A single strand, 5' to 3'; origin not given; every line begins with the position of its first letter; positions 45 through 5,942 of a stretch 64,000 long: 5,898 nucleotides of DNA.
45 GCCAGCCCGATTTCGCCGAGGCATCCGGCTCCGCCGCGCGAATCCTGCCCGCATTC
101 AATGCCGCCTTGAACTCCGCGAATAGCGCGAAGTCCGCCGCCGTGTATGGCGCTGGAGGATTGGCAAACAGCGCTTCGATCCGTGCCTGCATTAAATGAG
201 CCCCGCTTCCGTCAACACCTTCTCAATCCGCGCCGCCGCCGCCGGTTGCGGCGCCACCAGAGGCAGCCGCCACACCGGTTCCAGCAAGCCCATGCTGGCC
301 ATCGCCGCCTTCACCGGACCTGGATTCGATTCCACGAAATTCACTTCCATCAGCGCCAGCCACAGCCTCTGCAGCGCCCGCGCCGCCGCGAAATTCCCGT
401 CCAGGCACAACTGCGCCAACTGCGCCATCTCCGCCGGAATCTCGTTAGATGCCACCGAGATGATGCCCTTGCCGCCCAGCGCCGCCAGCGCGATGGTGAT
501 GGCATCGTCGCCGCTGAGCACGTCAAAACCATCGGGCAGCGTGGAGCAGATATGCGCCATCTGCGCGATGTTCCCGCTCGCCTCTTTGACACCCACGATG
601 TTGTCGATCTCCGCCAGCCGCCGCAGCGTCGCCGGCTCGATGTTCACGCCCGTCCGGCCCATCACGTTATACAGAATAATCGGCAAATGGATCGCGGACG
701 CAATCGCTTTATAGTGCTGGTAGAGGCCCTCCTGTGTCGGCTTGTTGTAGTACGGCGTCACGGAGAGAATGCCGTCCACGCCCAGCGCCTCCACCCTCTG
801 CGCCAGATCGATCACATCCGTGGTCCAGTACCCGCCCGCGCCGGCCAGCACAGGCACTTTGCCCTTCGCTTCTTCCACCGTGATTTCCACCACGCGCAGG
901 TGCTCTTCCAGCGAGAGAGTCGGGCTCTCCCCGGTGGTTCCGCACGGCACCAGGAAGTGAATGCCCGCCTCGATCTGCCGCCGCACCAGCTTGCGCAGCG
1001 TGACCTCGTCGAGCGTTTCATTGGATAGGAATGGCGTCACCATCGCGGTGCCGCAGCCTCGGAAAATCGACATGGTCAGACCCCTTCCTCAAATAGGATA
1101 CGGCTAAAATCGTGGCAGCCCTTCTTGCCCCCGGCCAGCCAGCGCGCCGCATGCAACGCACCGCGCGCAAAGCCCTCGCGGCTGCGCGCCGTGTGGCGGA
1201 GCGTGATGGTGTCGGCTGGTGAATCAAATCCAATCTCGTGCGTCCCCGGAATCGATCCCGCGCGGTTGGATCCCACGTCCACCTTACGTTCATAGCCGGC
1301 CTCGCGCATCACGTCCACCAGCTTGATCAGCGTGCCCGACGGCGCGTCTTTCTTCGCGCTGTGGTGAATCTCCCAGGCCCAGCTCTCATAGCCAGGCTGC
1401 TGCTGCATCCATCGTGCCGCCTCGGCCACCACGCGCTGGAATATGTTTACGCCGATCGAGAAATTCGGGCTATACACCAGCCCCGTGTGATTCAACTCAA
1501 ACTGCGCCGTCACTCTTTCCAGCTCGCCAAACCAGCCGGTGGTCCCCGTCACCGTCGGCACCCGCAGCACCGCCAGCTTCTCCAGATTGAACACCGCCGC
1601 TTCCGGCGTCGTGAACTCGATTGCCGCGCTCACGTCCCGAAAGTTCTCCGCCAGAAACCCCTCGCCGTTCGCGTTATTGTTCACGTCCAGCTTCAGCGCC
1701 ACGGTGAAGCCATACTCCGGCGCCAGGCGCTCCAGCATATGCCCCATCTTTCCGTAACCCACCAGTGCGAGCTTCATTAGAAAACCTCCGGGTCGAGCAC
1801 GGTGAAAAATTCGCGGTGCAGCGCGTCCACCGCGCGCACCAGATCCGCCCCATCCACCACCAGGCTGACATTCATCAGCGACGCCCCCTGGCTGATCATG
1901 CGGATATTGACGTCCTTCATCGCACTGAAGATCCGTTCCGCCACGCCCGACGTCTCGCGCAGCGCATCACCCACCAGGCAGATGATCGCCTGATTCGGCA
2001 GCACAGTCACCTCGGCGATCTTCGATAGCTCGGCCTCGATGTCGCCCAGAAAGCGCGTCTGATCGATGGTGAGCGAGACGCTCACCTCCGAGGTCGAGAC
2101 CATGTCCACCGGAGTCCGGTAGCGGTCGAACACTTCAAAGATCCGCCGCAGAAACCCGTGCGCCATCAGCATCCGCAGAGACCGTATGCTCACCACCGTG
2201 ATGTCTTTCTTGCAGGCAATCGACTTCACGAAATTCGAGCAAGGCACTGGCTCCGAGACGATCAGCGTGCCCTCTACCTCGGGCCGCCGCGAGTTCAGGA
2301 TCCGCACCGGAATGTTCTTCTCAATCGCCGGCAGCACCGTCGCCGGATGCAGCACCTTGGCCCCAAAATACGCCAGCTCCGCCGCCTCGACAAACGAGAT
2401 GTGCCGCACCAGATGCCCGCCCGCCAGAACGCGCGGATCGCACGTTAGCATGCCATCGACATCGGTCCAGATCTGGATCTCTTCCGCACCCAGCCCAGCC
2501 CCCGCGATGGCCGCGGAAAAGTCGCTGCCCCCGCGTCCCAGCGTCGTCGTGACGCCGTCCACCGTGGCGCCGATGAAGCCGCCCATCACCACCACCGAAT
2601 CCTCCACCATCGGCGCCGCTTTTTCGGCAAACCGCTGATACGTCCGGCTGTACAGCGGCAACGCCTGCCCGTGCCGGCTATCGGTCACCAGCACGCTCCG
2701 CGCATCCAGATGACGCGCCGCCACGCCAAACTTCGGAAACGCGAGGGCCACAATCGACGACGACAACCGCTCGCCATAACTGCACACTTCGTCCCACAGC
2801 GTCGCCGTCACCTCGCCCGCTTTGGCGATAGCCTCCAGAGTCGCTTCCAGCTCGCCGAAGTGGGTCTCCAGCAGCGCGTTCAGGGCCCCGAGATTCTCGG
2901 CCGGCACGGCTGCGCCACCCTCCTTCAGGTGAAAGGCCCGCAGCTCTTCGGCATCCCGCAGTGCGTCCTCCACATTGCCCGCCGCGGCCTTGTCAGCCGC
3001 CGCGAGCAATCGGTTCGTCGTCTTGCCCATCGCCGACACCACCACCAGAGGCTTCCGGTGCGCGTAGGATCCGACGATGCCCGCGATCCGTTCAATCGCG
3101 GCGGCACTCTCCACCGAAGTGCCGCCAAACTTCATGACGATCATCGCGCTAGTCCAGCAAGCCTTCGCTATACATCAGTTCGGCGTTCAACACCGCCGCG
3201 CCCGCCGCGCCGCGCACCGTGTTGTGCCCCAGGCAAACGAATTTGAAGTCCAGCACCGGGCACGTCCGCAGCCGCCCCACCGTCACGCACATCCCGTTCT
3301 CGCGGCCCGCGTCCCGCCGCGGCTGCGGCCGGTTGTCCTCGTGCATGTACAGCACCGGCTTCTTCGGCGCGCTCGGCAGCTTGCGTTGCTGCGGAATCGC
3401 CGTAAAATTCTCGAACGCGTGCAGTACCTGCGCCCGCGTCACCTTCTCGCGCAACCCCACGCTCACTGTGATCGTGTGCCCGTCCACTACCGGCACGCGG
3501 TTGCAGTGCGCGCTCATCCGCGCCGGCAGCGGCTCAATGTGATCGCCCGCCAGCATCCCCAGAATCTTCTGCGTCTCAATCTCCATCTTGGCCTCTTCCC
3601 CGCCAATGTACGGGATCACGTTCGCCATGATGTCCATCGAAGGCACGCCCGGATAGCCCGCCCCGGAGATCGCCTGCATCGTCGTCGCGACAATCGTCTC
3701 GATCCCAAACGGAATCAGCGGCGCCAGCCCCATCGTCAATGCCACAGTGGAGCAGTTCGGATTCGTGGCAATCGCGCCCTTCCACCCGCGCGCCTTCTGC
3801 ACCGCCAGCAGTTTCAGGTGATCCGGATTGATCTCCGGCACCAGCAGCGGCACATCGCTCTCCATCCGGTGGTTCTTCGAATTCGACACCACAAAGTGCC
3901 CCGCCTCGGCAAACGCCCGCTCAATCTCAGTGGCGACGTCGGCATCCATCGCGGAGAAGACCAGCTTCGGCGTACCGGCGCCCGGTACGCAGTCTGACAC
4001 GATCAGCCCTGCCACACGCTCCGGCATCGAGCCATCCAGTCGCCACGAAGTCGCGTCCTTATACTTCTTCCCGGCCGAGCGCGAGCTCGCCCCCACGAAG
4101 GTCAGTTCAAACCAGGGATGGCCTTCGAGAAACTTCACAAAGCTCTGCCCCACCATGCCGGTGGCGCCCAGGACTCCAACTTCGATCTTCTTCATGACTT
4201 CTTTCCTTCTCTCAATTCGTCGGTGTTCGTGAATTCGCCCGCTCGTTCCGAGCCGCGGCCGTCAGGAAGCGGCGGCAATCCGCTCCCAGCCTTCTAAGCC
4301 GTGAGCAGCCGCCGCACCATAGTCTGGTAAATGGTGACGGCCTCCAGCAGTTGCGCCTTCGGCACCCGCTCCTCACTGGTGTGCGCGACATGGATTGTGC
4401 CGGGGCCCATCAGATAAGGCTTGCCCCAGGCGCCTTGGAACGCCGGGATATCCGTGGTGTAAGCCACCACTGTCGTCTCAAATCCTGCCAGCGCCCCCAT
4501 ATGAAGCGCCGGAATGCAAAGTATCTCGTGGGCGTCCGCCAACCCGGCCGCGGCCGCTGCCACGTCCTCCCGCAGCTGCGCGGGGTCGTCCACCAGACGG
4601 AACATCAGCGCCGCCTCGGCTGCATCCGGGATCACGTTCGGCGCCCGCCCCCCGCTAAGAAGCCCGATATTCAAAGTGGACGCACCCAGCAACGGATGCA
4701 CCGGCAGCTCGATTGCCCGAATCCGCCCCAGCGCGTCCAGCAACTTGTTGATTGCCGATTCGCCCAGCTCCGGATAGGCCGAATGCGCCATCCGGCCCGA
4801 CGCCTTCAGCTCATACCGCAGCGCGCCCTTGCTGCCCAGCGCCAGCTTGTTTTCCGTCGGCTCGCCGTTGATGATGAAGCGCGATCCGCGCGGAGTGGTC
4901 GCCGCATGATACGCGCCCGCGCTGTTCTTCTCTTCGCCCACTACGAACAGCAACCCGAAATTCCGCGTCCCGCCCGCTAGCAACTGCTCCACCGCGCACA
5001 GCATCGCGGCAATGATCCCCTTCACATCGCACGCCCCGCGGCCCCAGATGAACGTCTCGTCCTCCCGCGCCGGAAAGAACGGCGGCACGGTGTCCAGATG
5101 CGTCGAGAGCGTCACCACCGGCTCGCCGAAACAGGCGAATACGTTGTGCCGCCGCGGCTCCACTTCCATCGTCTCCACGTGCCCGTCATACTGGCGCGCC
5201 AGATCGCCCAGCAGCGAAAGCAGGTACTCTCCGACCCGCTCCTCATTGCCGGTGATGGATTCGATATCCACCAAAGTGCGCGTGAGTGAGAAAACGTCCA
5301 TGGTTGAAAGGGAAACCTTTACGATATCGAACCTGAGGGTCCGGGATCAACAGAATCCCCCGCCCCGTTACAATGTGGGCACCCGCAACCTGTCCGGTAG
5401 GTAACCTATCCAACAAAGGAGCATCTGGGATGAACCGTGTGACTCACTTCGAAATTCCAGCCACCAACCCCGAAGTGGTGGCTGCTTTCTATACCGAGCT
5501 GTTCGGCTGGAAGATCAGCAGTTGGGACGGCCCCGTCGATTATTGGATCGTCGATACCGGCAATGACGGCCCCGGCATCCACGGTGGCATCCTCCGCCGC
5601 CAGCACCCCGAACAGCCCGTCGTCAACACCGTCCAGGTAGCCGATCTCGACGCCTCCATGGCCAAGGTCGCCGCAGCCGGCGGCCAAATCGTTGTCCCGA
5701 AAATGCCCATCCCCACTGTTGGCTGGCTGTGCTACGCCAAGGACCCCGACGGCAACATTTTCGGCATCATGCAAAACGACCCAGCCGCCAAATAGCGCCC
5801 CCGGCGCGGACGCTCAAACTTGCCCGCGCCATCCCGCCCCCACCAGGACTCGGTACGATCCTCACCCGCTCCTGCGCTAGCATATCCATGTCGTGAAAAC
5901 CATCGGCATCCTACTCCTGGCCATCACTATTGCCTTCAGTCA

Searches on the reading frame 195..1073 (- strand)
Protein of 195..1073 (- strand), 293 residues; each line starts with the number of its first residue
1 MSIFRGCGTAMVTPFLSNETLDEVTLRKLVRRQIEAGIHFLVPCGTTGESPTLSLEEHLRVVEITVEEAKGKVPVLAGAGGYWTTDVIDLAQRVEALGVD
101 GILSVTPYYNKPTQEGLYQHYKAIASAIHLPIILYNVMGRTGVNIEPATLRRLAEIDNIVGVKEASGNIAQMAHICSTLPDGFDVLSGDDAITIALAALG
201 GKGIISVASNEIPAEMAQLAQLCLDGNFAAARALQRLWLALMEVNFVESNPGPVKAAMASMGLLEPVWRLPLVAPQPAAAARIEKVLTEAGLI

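Call 28: search_protein_families(library=pfam, proteins=[window:195-1073:-], max_evalue=0.0001)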
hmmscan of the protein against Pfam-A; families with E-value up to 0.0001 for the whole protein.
window:195-1073:- (293 aa): 1 family
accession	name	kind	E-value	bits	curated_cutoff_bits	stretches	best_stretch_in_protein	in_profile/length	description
PF00701.28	DHDPS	-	5.3e-90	301.5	22.1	1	4-288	2-287/289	Dihydrodipicolinate synthetase family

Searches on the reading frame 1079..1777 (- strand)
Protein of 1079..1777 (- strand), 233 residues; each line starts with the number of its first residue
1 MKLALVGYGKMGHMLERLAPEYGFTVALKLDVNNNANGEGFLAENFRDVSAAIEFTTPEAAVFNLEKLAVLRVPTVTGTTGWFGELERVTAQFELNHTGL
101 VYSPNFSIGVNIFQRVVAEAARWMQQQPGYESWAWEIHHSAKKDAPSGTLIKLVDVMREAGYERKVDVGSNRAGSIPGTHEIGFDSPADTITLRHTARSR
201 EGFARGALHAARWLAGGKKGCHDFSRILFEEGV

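Call 28: search_protein_families(library=pfam, proteins=[window:1079-1777:-], max_evalue=0.0001)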
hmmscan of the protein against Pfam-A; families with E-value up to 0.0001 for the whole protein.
window:1079-1777:- (233 aa): 2 families
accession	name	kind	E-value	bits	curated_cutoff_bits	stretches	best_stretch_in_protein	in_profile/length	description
PF05173.19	DapB_C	-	1.2e-31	109.8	27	1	109-228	1-121/121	Dihydrodipicolinate reductase, C-terminus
PF01113.26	DapB_N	-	1.5e-11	44.9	25.6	1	1-106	1-124/124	Dihydrodipicolinate reductase, N-terminus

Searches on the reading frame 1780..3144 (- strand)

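Call 28: search_protein_families(library=pfam, proteins=[window:1780-3144:-], max_evalue=0.0001)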
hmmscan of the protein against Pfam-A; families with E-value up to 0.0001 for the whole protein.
window:1780-3144:- (455 aa): 2 families
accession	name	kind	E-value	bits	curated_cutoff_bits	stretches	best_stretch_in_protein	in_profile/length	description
PF00696.33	AA_kinase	-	9.8e-47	160.1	24.9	1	1-284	2-234/234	Amino acid kinase family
PF22468.2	ACT_9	-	1.8e-27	95.3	27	2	388-446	1-61/61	ACT domain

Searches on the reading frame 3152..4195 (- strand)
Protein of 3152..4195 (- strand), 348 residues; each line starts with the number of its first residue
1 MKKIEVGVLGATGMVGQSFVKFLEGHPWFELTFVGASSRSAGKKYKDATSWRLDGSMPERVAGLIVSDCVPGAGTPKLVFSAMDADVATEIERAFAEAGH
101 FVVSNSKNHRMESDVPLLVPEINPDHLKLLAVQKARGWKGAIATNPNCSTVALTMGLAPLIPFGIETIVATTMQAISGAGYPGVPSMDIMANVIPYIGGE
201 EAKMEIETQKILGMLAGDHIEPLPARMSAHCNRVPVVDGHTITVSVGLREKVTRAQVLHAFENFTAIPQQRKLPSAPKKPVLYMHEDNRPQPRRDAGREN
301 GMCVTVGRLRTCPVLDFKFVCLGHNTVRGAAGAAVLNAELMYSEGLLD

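Call 28: search_protein_families(library=pfam, proteins=[window:3152-4195:-], max_evalue=0.0001)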
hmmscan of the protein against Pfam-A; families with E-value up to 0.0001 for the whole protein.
window:3152-4195:- (348 aa): 2 families
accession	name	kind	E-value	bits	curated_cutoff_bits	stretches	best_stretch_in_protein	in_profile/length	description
PF02774.23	Semialdhyde_dhC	-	2.3e-35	122.8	26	1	157-327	1-183/184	Semialdehyde dehydrogenase, dimerisation domain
PF01118.30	Semialdhyde_dh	-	2.6e-31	109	26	1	6-128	2-119/121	Semialdehyde dehydrogenase, NAD binding domain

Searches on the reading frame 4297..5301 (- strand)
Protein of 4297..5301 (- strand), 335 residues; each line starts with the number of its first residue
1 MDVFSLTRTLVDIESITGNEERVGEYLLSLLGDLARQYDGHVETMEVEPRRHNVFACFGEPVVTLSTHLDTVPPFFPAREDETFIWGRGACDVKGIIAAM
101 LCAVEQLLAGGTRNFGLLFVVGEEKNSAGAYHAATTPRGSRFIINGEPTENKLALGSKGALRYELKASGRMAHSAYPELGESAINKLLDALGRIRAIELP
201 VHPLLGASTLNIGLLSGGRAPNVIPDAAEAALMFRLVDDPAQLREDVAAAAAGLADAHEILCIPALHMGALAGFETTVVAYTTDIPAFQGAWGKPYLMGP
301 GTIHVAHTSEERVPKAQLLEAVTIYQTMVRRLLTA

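Call 28: search_protein_families(library=pfam, proteins=[window:4297-5301:-], max_evalue=0.0001)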
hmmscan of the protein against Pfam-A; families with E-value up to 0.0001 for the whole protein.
window:4297-5301:- (335 aa): 2 families
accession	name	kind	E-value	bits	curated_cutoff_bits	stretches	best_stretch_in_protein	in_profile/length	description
PF01546.33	Peptidase_M20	-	3.3e-20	73.3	24.6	1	65-330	2-205/206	Peptidase family M20/M25/M40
PF07687.19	M20_dimer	-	7e-18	65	21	1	156-252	2-100/107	Peptidase dimerisation domain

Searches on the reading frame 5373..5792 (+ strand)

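Call 28: search_protein_families(library=pfam, proteins=[window:5373-5792:+], max_evalue=0.0001)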
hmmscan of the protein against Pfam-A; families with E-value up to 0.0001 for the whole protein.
window:5373-5792:+ (140 aa): 3 families
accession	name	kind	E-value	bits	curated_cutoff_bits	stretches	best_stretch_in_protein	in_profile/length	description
PF00903.31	Glyoxalase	-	2.4e-07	31.6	20.6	1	23-130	2-119/121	Glyoxalase/Bleomycin resistance protein/Dioxygenase superfamily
PF18029.7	Glyoxalase_6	-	3.1e-06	28.3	23.6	1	30-132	6-105/106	Glyoxalase-like domain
PF22677.2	Ble-like_N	-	2.9e-05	24.2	24.5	0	22-60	1-38/41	Bleomycin resistance protein-like N-terminal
